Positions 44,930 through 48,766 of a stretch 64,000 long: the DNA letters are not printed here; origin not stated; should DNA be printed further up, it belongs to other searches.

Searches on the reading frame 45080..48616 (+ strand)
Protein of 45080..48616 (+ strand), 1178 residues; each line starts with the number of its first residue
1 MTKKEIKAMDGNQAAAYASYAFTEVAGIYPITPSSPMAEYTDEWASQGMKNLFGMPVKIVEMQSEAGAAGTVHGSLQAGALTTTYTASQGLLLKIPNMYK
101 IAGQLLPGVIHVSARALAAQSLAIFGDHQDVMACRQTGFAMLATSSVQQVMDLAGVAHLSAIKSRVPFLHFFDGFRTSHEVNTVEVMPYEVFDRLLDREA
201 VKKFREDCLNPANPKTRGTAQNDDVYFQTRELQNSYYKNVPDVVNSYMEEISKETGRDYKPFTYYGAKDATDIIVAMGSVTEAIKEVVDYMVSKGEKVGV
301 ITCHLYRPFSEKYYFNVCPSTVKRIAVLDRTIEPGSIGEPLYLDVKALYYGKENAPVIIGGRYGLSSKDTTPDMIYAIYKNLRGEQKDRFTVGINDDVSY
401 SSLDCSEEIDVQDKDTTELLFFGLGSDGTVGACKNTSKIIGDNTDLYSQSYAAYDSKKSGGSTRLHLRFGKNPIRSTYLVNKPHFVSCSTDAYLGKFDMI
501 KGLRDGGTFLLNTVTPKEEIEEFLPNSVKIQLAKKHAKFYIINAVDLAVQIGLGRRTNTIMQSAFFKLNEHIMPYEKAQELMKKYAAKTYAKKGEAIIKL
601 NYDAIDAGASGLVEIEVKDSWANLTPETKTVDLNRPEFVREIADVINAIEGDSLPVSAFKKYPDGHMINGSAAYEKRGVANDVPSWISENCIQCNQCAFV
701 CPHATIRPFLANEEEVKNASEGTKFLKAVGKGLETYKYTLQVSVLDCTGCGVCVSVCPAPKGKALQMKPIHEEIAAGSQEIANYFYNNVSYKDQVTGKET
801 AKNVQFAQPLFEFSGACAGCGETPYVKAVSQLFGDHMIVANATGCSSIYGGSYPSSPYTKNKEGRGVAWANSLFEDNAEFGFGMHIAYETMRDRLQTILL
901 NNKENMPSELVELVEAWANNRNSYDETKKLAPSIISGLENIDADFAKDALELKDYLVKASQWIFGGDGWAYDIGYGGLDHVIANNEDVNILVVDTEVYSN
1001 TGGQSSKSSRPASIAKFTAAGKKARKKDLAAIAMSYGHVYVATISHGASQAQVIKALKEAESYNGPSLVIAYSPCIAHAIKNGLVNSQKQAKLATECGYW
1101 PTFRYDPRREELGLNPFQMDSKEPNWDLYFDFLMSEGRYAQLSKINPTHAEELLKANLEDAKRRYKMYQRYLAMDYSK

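Call 93: search_protein_families(library=pfam, proteins=[window:45080-48616:+], max_evalue=1e-10)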
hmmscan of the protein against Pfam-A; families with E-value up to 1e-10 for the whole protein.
window:45080-48616:+ (1178 aa): 5 families
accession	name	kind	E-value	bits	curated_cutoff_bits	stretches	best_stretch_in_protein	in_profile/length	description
PF01855.24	POR_N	-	2.6e-74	250.3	27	1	20-248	4-230/231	Pyruvate flavodoxin/ferredoxin oxidoreductase, thiamine diP-bdg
PF01558.24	POR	-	2.1e-26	93.6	27.4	1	425-609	1-172/173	Pyruvate ferredoxin/flavodoxin oxidoreductase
PF10371.14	EKR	-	8.8e-18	64.3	27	1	629-680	6-55/55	Domain of unknown function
PF17147.9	PFOR_II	-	4e-13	50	27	1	273-359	4-88/102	Pyruvate:ferredoxin oxidoreductase core domain II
PF02775.26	TPP_enzyme_C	-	2e-11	44.3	21.9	1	962-1070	50-150/151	Thiamine pyrophosphate enzyme, C-terminal TPP binding domain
